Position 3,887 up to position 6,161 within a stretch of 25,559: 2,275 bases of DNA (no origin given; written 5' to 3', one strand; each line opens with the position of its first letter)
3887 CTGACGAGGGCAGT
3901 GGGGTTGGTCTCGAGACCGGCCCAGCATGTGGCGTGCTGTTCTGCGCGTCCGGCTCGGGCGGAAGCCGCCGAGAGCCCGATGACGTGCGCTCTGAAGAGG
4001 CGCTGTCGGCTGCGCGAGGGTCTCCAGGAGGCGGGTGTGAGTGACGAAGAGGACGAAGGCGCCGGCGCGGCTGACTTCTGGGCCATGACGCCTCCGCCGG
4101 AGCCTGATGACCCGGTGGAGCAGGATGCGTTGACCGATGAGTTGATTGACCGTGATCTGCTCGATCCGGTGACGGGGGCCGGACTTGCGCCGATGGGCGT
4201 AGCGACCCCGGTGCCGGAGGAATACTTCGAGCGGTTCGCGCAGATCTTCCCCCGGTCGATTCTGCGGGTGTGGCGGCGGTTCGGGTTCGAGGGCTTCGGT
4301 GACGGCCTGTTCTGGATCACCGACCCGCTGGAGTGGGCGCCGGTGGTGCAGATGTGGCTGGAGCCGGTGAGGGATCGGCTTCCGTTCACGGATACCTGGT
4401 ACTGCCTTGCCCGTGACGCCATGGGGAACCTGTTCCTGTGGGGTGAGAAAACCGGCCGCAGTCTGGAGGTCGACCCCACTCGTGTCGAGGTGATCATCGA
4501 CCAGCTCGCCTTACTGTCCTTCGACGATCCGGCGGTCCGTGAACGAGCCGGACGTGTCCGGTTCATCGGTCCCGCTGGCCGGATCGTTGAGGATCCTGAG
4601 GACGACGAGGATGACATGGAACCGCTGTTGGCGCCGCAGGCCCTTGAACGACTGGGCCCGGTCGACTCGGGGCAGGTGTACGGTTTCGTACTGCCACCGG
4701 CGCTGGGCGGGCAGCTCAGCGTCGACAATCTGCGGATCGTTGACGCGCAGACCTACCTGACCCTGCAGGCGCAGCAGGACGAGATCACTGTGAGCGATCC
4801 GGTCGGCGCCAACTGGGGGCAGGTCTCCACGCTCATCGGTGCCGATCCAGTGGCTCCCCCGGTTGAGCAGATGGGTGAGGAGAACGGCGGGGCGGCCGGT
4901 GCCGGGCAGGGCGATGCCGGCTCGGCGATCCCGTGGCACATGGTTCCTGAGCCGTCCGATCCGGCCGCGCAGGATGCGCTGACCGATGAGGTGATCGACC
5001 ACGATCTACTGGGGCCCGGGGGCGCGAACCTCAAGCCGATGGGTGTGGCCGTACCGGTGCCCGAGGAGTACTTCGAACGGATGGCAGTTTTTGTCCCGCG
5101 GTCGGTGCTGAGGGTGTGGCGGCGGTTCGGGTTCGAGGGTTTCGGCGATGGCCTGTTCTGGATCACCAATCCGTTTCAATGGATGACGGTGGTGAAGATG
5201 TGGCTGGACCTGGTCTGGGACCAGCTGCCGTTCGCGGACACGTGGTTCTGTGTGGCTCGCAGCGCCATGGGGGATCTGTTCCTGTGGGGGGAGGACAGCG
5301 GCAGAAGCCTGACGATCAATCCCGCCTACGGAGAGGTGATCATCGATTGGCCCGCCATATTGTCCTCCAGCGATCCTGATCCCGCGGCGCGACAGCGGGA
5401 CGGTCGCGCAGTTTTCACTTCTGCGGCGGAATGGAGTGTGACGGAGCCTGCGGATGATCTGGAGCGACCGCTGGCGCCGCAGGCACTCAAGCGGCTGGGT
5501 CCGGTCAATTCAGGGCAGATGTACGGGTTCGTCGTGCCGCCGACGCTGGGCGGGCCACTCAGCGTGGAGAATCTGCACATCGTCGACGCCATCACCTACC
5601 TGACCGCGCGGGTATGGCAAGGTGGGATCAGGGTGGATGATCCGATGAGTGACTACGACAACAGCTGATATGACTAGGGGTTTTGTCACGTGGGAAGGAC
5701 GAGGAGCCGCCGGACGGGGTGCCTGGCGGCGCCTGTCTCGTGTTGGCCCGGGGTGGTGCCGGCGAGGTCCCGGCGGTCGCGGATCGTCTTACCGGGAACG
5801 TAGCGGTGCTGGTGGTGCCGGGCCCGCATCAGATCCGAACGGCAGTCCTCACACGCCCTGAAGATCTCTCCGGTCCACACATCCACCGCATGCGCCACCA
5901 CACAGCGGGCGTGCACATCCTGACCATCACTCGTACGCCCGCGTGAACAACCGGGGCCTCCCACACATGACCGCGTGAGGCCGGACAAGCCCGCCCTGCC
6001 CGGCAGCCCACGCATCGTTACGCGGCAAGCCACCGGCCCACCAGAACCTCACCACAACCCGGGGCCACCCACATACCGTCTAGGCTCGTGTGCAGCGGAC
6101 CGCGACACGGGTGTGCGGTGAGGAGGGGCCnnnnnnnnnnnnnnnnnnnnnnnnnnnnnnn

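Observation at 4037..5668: One polypeptide carrying two complete, diverged Tdi1-like (GAD-like + DUF1851) immunity modules, with no toxin gene beside it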

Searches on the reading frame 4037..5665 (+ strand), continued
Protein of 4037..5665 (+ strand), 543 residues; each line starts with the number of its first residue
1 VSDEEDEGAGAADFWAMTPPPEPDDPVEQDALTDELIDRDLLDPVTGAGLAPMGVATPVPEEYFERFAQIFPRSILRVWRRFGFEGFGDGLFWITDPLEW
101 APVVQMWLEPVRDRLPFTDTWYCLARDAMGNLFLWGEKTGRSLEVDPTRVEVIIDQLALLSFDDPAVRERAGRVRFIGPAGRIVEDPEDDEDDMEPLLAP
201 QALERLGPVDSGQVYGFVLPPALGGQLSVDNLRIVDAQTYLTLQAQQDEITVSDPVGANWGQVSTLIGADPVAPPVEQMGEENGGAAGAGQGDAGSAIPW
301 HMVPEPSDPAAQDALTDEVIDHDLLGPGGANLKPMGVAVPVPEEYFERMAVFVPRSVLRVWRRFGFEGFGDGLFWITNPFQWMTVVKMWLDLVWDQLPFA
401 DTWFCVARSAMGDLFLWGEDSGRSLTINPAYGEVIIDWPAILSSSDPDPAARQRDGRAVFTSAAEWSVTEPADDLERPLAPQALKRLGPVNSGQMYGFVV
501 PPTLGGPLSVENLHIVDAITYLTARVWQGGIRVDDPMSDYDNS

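Call 32: search_protein_representatives(protein=window:4085-5665:+)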
Query: 527 residues. Proteins with E-value up to 0.001 (for the whole library): 505; up to 1e-10: 181; up to 1e-30: 11. The best 150 are listed.
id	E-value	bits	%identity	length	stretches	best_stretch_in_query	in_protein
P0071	1.2e-104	367.5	65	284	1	1-265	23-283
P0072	1.3e-57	212.2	62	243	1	2-160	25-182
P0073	3.5e-53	197.5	46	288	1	11-279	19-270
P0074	2.3e-49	185.0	65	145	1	119-264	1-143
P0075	2.4e-43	165.1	37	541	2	40-217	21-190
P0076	2.6e-41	158.4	40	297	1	21-279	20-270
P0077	5.4e-41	157.3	50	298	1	32-235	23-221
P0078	9.2e-41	156.5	40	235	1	14-236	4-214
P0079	1.2e-40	156.1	42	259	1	34-279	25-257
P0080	3.3e-34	134.9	44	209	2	38-133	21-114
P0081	2.4e-31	125.5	45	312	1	34-199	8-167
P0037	1.4e-30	123.0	77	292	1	51-121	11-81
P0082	3.3e-29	118.4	40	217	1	43-243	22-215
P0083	4.5e-28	114.7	56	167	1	34-135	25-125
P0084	2.2e-27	112.4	39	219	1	322-506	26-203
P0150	2.4e-16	76.0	33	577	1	325-507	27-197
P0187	1.4e-13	66.8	34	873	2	2-135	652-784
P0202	7.4e-13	64.4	37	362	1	44-217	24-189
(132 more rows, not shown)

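Call 33: search_protein_families(library=pfam, proteins=[P0075, P0150, P0187, P0071, P0073, P0202], max_evalue=0.01)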
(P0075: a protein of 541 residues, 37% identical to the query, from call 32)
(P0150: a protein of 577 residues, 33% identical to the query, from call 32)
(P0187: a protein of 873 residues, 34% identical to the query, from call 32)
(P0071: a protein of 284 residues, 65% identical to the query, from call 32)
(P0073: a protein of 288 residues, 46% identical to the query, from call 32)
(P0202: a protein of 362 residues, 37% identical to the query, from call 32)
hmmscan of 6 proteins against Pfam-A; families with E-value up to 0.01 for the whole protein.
P0075 (541 aa): 2 families
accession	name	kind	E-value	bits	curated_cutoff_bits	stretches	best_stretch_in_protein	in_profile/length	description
PF08887.16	GAD-like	-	3.2e-54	181.8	25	2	6-109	3-104/107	GAD-like domain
PF08906.16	T6SS_Tdi1_C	-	5.3e-09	36.3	27.4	1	155-203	25-73/75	T6SS immunity protein Tdi1, C-terminal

P0150 (577 aa): 13 families
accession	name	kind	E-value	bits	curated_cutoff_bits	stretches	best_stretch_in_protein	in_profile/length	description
PF08887.16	GAD-like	-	9.9e-30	103.1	25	1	18-111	10-104/107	GAD-like domain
PF08906.16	T6SS_Tdi1_C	-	4.5e-17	62.1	27.4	1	131-202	4-74/75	T6SS immunity protein Tdi1, C-terminal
PF00515.34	TPR_1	-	1.8e-09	37.4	27.8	1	393-417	1-25/34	Tetratricopeptide repeat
PF13424.12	TPR_12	-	6.3e-09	36.4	30.1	1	280-352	4-75/77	Tetratricopeptide repeat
PF13181.12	TPR_8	-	1.6e-08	34.5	25.7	1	393-417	1-25/34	Tetratricopeptide repeat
PF13174.12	TPR_6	-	2e-08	34.7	26.3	0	237-269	1-33/33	Tetratricopeptide repeat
PF13432.12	TPR_16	-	2.1e-07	31.7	32.7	1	382-421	18-59/65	Tetratricopeptide repeat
PF13428.12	TPR_14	-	6.4e-06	26.8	23.5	0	329-360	8-39/44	Tetratricopeptide repeat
PF07719.23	TPR_2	-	6.7e-05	23.2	27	0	323-350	2-29/34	Tetratricopeptide repeat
PF13431.12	TPR_17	-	0.00011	22.6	24.4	0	393-414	13-34/34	Tetratricopeptide repeat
PF21973.2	DUF6925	-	0.00018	21.4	27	0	537-567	242-272/300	Family of unknown function (DUF6925)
PF07721.20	TPR_4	-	0.00067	20.5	27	0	393-412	1-20/26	Tetratricopeptide repeat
PF13374.12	TPR_10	-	0.0009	19.6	27.5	0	322-351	2-31/42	Tetratricopeptide repeat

P0187 (873 aa): 3 families
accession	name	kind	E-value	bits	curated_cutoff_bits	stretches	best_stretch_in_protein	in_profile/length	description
PF09346.15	SMI1_KNR4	-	5.8e-21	75.8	25.4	1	144-287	1-123/125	SMI1 / KNR4 family (SUKH-1)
PF08887.16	GAD-like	-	1.9e-17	63.5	25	1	691-779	17-104/107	GAD-like domain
PF08906.16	T6SS_Tdi1_C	-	3.1e-08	33.8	27.4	1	813-869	16-72/75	T6SS immunity protein Tdi1, C-terminal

P0071 (284 aa): 2 families
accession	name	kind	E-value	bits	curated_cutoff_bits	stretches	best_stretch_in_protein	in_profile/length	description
PF08887.16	GAD-like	-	4.1e-17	62.5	25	1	62-151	17-104/107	GAD-like domain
PF08906.16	T6SS_Tdi1_C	-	6.8e-10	39.1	27.4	1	198-248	23-73/75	T6SS immunity protein Tdi1, C-terminal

P0073 (288 aa): 2 families
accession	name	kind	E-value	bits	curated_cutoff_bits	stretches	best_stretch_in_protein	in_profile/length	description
PF08887.16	GAD-like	-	3.4e-20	72.4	25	1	47-135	18-104/107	GAD-like domain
PF08906.16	T6SS_Tdi1_C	-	0.00045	20.5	27.4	1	170-201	16-47/75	T6SS immunity protein Tdi1, C-terminal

P0202 (362 aa): 2 families
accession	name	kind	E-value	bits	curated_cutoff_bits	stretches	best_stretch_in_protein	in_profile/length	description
PF08906.16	T6SS_Tdi1_C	-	8.5e-15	54.8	27.4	1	135-201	7-72/75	T6SS immunity protein Tdi1, C-terminal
PF08887.16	GAD-like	-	1e-14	54.7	25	1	9-111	4-103/107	GAD-like domain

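Call 56: predict_structure(alignment_id=A2)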
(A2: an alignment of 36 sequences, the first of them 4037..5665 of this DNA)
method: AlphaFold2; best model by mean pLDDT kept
length: 543 residues; sequences in the alignment: 36
mean_pLDDT: 36.0   pTM: 0.24
mean pLDDT of the five models: 36.0, 33.8, 33.5, 31.7, 30.0
residues with pLDDT >= 90: 0; 70-90: 0; 50-70: 7; < 50: 536
segments of 3 or more residues with pLDDT < 50: 1-60, 62-78, 80-106, 113-388, 390-543
pLDDT, mean of each block of 10 residues (from residue 1): 36 33 39 39 37 38 43 43 34 36 49 47 42 44 46 43 43 38 42 41 38 40 35 40 37 30 27 25 27 26 30 28 26 26 30 30 29 28 45 47 42 44 43 36 34 33 26 27 27 35 38 37 35 30 30
secondary structure, 60 per line:
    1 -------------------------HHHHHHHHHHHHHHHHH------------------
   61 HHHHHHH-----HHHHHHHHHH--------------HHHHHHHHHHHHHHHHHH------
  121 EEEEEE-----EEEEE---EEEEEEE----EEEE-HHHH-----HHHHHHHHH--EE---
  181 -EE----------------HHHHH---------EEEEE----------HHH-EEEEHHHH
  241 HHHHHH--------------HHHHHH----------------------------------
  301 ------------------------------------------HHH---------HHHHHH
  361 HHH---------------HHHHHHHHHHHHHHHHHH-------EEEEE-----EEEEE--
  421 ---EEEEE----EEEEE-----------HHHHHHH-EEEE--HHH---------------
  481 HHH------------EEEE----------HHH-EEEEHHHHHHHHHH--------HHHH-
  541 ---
elements in order: H26-42 H61-67 H73-82 H97-114 E121-126 E132-136 E140-146 E151-154 H156-159 H165-173 H200-204 E214-218 E233-236 H237-246 H261-266 H355-363 H379-396 E404-408 E414-418 E424-428 E433-437 H449-455 E457-460 E496-499 E514-517 H518-527 H536-539
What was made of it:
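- The full-length model failed (pLDDT 36, call 56), so the relative arrangement of the two modules is unknown.
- Tried and rejected: With a 36-sequence alignment it failed (pLDDT 36, call 56), because every homologue aligned to module 1.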

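Call 60: find_encoding_contigs(protein=P0075, flank=6000, max_places=3)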
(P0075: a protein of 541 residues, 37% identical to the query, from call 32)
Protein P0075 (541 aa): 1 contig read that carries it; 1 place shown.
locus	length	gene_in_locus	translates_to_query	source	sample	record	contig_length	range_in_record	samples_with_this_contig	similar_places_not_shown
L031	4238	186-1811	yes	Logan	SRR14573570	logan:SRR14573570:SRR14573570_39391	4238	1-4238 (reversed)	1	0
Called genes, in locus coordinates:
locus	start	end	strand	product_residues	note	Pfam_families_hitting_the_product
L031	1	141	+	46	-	?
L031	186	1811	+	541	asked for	PF08887:GAD-like, PF08906:T6SS_Tdi1_C (faint), PF08887:GAD-like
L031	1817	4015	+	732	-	PF13174:TPR_6 (faint), PF13432:TPR_16 (faint), PF07719:TPR_2 (faint), PF09976:TPR_21 (faint), PF00515:TPR_1 (faint), PF13181:TPR_8 (faint)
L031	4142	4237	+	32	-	?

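Call 74: search_protein_families(library=ncbifam, proteins=[window:4037-5665:+, L005:12003-14192:+, L005:8081-9937:+, L005:14374-15000:+], max_evalue=0.01)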
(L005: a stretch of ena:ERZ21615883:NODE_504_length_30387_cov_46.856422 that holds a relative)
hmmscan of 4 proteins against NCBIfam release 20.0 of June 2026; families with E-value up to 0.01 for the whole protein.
window:4037-5665:+ (543 aa): 1 family
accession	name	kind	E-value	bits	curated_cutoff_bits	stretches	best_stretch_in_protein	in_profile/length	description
NF041834.1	immunity_TaeI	equivalog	4.8e-49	167.3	450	2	339-518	17-185/282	type VI secretion system immunity protein, TaeI family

L005:12003-14192:+ (730 aa): 0 families

L005:8081-9937:+ (619 aa): 1 family
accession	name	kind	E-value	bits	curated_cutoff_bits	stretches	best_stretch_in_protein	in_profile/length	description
NF041834.1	immunity_TaeI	equivalog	2.8e-21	76.2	450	1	365-533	19-181/282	type VI secretion system immunity protein, TaeI family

L005:14374-15000:+ (209 aa): 0 families
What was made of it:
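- On NCBIfam NF041834 immunity_TaeI (equivalog): 167.3 bits over two stretches (call 74).
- Closest known: Tdi1/Tdi2 immunity proteins to Ntox15. Different: It scores below the NCBIfam TaeI equivalog cut-off (167 against 450 bits, call 74).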

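Call 75: find_related_loci(query=window:4037-5665:+, collection=metagenome_contigs, flank=4000)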
Query window:4037-5665:+ (543 aa) in metagenome_contigs; peptide patterns used: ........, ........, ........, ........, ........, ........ (x = any residue, [..] = any of these).
212 stretches matched a pattern, but none encodes a relative of the query by tblastn (E <= 1e-3).
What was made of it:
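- Tried and rejected: It found nothing (call 75).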

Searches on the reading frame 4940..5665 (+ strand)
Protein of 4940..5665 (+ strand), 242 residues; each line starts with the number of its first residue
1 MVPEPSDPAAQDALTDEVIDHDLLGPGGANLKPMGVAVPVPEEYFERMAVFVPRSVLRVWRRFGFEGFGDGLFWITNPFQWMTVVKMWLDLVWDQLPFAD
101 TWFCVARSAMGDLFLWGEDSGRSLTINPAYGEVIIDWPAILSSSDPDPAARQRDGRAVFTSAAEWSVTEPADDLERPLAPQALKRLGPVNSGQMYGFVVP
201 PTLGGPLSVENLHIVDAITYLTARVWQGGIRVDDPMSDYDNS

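Call 5: search_protein_families(library=pfam, proteins=[window:4940-5665:+], max_evalue=1)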
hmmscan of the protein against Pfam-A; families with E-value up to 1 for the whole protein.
window:4940-5665:+ (242 aa): 2 families
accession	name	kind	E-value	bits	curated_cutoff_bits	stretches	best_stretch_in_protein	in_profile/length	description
PF08887.16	GAD-like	-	2.1e-18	66.6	25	1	39-127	18-104/107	GAD-like domain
PF08906.16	T6SS_Tdi1_C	-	3.9e-12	46.3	27.4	1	171-221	18-68/75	T6SS immunity protein Tdi1, C-terminal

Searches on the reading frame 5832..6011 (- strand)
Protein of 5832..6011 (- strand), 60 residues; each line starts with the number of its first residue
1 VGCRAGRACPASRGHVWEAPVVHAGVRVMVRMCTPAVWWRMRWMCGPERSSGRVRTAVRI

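Call 52: search_protein_families(library=pfam, proteins=[window:5832-6011:-], max_evalue=1)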
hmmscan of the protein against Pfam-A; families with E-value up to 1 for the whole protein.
window:5832-6011:- (60 aa): 0 families
